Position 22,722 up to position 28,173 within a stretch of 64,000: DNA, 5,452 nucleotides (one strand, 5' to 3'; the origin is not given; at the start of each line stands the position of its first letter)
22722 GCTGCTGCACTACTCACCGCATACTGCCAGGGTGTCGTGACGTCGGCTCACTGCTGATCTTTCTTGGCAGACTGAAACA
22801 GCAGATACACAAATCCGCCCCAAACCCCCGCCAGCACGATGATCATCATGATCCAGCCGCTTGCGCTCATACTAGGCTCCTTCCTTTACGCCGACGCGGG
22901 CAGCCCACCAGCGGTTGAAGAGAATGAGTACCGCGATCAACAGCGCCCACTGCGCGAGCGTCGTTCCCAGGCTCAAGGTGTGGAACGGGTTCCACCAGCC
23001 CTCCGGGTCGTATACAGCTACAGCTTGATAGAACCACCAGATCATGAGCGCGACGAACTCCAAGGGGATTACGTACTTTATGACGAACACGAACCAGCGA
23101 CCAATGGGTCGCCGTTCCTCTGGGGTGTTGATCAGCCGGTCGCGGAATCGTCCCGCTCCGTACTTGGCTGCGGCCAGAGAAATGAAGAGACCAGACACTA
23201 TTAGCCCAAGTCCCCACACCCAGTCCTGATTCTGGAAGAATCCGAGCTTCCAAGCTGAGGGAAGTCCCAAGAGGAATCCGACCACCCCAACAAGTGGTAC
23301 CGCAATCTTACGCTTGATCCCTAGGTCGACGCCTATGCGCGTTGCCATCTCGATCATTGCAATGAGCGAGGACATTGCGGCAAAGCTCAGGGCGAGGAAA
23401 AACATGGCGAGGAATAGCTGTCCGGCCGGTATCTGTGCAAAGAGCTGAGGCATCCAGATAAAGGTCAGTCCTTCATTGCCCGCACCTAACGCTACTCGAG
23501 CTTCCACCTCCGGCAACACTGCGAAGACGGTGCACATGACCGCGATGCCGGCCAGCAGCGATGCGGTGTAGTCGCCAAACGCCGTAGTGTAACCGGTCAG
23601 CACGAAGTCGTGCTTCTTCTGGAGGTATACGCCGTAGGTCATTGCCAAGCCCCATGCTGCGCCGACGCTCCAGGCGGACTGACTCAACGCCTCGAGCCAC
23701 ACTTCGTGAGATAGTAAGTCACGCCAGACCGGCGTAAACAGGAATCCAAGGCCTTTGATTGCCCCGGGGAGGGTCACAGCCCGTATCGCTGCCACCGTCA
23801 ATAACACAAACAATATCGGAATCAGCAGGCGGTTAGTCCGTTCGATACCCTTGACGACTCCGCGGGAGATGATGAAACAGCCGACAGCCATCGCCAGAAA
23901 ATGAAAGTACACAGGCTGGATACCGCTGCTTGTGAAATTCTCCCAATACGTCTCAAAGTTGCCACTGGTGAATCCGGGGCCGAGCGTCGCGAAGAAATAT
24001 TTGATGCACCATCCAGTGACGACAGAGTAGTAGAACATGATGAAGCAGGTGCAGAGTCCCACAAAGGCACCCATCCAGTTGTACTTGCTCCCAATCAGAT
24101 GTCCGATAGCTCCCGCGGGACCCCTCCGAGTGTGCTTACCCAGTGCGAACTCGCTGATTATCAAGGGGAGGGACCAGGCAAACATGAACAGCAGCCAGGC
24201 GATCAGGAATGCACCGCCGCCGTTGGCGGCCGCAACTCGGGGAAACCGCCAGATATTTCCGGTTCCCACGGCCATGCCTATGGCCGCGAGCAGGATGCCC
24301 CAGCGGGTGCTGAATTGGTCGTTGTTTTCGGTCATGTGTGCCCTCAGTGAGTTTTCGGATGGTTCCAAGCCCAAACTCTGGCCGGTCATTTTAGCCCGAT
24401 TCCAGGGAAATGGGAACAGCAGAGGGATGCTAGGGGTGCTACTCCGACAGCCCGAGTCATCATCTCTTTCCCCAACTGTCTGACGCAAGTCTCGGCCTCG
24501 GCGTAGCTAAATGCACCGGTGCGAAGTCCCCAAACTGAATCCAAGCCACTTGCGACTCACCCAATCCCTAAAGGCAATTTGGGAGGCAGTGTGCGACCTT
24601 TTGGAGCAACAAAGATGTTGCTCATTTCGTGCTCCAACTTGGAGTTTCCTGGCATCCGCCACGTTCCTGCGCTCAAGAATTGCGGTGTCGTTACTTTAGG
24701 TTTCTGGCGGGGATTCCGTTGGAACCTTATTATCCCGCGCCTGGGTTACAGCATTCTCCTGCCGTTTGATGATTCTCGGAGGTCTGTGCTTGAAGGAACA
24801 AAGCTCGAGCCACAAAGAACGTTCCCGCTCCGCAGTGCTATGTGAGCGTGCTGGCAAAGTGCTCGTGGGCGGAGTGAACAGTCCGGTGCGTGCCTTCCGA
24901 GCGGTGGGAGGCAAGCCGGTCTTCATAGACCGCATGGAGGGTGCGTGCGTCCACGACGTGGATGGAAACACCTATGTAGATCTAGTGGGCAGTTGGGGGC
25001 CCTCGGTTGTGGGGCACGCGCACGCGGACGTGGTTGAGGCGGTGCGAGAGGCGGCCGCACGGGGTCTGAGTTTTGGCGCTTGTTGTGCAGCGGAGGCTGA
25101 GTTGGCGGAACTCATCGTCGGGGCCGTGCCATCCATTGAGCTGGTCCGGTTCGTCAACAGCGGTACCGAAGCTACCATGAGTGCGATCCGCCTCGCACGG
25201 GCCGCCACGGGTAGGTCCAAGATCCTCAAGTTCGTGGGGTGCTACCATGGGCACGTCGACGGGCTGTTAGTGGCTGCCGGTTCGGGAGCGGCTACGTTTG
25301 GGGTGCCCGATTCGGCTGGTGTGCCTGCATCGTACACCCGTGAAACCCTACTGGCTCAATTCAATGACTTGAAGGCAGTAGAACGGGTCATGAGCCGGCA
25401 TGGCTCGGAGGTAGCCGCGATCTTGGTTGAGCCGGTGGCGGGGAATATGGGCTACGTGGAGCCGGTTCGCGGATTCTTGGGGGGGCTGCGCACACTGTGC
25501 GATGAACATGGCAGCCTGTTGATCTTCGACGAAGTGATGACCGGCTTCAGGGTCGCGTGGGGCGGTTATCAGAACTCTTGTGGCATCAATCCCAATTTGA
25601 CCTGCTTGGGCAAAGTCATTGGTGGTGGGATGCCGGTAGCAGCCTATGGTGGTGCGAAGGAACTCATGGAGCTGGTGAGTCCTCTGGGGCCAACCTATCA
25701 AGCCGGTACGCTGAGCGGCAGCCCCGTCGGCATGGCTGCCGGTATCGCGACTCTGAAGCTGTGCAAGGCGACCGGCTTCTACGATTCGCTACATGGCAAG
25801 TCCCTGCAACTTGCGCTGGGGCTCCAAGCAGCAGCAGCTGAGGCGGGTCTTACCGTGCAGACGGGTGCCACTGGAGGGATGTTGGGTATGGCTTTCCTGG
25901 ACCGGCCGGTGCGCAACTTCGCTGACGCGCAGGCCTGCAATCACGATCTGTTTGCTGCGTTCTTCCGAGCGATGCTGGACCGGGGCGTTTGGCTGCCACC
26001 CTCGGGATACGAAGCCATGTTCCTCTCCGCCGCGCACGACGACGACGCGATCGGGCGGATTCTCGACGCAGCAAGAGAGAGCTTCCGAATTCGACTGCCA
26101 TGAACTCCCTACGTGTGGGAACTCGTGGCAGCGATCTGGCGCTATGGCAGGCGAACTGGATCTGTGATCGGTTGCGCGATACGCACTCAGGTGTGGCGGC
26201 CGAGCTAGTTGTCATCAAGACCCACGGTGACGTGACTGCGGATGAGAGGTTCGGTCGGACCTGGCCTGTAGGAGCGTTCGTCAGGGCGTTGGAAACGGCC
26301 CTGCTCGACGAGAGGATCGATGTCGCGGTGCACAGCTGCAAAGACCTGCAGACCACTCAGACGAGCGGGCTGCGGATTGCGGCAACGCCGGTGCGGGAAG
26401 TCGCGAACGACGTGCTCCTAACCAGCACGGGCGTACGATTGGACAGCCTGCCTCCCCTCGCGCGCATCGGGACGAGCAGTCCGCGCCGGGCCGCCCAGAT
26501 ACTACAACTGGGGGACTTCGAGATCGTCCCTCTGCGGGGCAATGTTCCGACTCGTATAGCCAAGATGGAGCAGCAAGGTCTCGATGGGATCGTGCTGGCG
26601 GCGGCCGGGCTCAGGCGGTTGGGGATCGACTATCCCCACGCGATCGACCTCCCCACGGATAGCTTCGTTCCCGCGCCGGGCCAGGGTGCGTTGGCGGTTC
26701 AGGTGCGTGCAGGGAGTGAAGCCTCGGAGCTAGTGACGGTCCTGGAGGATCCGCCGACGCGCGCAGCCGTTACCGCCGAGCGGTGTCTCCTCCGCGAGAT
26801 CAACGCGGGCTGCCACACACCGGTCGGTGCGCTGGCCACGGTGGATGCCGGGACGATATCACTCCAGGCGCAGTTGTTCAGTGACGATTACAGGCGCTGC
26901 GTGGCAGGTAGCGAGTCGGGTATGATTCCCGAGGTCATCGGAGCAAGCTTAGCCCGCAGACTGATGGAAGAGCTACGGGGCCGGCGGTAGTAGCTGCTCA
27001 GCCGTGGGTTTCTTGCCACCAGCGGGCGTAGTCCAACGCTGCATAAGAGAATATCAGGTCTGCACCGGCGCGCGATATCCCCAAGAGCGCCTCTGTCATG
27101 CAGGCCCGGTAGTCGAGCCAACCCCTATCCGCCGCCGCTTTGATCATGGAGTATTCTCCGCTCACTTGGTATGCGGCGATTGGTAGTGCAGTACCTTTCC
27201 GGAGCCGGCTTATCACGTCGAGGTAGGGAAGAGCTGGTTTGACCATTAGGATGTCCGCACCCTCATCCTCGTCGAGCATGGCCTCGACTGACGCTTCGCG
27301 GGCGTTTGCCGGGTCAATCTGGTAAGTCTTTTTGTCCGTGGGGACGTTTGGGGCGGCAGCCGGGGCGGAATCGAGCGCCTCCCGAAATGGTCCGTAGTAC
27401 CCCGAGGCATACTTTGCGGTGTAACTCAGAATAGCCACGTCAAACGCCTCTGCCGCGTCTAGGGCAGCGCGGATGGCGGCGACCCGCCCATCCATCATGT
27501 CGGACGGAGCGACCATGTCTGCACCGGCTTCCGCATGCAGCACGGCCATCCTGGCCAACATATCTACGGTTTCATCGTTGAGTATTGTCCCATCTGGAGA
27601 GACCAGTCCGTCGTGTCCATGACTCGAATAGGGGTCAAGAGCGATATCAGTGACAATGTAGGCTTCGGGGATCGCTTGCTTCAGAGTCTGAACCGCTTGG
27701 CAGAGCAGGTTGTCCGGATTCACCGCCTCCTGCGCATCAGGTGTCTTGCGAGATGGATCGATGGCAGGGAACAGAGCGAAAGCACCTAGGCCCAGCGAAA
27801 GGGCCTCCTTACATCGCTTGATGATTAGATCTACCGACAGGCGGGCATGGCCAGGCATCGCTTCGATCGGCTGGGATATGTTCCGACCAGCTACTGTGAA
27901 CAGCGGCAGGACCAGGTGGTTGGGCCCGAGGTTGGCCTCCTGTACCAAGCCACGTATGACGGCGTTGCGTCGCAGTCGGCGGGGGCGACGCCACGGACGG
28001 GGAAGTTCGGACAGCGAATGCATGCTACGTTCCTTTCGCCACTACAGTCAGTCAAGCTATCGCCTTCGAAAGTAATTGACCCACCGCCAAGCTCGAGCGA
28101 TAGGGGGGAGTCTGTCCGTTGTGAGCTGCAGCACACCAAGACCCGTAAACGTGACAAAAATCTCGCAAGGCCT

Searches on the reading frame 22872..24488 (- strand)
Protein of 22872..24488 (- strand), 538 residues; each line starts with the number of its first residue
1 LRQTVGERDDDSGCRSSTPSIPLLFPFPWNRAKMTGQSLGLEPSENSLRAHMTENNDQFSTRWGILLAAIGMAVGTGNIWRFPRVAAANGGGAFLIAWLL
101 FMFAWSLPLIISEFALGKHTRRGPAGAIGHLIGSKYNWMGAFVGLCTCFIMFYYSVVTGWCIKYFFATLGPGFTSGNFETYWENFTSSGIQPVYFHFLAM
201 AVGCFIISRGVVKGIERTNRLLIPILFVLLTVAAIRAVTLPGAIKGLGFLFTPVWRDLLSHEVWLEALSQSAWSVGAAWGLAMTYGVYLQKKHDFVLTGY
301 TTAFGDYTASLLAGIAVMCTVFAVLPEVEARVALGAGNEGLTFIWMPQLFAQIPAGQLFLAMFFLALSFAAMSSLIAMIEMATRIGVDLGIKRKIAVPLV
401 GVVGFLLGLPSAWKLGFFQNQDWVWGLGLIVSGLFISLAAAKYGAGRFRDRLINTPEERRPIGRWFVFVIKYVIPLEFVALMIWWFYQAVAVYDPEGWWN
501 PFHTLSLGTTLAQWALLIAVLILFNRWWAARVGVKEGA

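Call 67: search_protein_families(library=pfam, proteins=[window:22872-24488:-], max_evalue=0.0001)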
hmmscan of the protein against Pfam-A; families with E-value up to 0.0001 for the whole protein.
window:22872-24488:- (538 aa): 1 family
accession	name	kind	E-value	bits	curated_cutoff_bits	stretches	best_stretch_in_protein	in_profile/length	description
PF00209.24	SNF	-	2.8e-53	181.9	27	2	199-527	183-521/524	Sodium:neurotransmitter symporter family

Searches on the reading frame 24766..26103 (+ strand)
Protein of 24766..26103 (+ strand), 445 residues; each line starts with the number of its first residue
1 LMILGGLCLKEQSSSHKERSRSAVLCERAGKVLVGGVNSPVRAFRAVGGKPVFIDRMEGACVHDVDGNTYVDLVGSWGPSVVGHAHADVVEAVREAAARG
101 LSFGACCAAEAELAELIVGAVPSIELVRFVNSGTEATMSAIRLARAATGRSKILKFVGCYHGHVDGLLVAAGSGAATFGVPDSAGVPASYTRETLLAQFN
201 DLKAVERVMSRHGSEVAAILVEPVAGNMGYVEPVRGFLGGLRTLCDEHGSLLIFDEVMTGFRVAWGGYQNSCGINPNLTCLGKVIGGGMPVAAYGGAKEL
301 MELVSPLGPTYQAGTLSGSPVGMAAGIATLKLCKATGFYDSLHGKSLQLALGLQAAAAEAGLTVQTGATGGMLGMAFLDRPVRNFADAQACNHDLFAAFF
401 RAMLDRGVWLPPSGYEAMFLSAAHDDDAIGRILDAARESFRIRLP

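Call 12: search_protein_families(library=pfam, proteins=[window:24766-26103:+], max_evalue=0.0001)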
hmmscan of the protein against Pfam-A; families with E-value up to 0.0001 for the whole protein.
window:24766-26103:+ (445 aa): 1 family
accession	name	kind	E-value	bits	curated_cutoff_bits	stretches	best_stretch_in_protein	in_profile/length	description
PF00202.27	Aminotran_3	-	1.1e-71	242.1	30.5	1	50-419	7-380/403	Aminotransferase class-III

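Call 50: search_protein_families(library=ncbifam, proteins=[window:24766-26103:+], max_evalue=0.00001)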
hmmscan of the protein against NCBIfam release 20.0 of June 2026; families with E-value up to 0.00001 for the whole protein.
window:24766-26103:+ (445 aa): 69 families (the best 25 are shown)
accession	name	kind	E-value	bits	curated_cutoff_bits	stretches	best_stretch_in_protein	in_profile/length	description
NF000818.0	PRK00062.1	subfamily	2.8e-185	616.1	398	1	19-441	3-425/429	glutamate-1-semialdehyde 2,1-aminomutase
TIGR00713.1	hemL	equivalog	4.8e-170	565.8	527.3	1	23-440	3-420/423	glutamate-1-semialdehyde 2,1-aminomutase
NF009055.0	PRK12389.1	equivalog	6e-153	509.5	637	1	19-441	3-426/431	glutamate-1-semialdehyde 2,1-aminomutase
NF001864.0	PRK00615.1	equivalog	6.7e-106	354.4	706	1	21-429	6-415/433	glutamate-1-semialdehyde aminotransferase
NF041362.1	GntE_guanitoxin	equivalog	8.9e-91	304.6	525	1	17-430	3-423/426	guanitoxin biosynthesis PLP-dependent transaminase GntE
NF005453.0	PRK07046.1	subfamily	1.1e-64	218.8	425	1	8-435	16-443/453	transaminase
NF004856.0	PRK06209.1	equivalog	1.3e-62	211.8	486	1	20-442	9-415/450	glutamate-1-semialdehyde 2,1-aminomutase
NF005993.0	PRK08117.1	subfamily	2.2e-49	168.2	574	1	52-381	27-371/433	aspartate aminotransferase family protein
NF004426.0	PRK05769.1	equivalog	6.7e-47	160.3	552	1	50-384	36-384/441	acetyl ornithine aminotransferase family protein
TIGR00707.1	argD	subfamily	8.7e-46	156.4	410.05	1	48-382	7-334/381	acetylornithine/succinylornithine family transaminase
NF002874.0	PRK03244.1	equivalog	1.3e-44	152.6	457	1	48-392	23-355/399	acetylornithine transaminase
NF049976.1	AmadipTransam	equivalog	2.1e-41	142.2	650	1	50-416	14-384/416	2-aminoadipate transaminase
NF002797.0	PRK02936.1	equivalog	2e-40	138.7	496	1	49-377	10-327/385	acetylornithine transaminase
NF006368.0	PRK08593.1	equivalog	2.4e-40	138.5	570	2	51-167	27-148/448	aspartate aminotransferase family protein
NF006228.0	PRK08360.1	equivalog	2.5e-40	138.4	608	1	50-334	23-321/443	aspartate aminotransferase family protein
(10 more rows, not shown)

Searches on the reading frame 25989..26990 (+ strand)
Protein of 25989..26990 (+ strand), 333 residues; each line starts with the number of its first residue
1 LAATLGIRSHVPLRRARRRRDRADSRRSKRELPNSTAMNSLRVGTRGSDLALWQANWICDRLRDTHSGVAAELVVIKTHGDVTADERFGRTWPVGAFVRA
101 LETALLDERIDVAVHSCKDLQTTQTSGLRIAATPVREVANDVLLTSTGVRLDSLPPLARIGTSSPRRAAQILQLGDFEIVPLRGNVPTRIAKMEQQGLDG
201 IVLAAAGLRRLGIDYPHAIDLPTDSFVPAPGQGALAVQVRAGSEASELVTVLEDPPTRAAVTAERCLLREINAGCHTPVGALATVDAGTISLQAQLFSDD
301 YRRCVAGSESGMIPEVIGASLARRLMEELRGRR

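Call 13: search_protein_families(library=pfam, proteins=[window:25989-26990:+], max_evalue=0.0001)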
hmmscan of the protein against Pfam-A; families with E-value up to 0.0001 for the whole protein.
window:25989-26990:+ (333 aa): 2 families
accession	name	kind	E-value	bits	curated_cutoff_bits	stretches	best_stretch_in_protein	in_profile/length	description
PF01379.25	Porphobil_deam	-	9.2e-65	218.5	22.1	1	41-244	1-203/207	Porphobilinogen deaminase, dipyromethane cofactor binding domain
PF03900.20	Porphobil_deamC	-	5.9e-12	46.2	26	1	260-326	3-73/74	Porphobilinogen deaminase, C-terminal domain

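Call 50: search_protein_families(library=ncbifam, proteins=[window:25989-26990:+], max_evalue=0.00001)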
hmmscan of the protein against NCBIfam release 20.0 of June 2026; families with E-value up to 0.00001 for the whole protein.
window:25989-26990:+ (333 aa): 2 families
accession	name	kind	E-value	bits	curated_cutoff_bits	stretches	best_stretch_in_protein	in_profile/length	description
TIGR00212.1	hemC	equivalog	2.1e-82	276.4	164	1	41-327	1-291/293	hydroxymethylbilane synthase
NF002202.0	PRK01066.1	equivalog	6.8e-27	94.2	251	1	37-241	17-217/241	hydroxymethylbilane synthase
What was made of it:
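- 25989..26990 (+): hemC. calls 13, 50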

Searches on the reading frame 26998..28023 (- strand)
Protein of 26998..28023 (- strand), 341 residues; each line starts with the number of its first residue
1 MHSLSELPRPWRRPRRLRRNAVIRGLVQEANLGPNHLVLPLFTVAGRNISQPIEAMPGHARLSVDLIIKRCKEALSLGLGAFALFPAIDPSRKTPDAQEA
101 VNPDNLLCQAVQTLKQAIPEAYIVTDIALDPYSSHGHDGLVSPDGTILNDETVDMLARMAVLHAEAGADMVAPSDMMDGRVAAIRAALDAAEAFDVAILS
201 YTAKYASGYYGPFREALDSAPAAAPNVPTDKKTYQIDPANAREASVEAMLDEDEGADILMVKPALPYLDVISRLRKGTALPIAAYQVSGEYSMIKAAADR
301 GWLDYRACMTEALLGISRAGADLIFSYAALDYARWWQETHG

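Call 13: search_protein_families(library=pfam, proteins=[window:26998-28023:-], max_evalue=0.0001)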
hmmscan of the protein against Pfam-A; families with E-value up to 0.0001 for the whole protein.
window:26998-28023:- (341 aa): 1 family
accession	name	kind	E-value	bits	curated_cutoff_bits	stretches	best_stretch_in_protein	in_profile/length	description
PF00490.27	ALAD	-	2.3e-128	428.3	24.6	1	12-335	2-317/317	Delta-aminolevulinic acid dehydratase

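Call 50: search_protein_families(library=ncbifam, proteins=[window:26998-28023:-], max_evalue=0.00001)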
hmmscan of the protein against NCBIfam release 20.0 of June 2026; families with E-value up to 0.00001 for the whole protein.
window:26998-28023:- (341 aa): 2 families
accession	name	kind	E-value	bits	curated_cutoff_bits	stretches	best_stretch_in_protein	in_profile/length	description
NF006762.1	PRK09283.1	equivalog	2.9e-137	457.4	297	1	10-338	4-326/327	porphobilinogen synthase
NF009923.0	PRK13384.1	equivalog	3.6e-99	332.3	507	1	9-338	6-326/327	porphobilinogen synthase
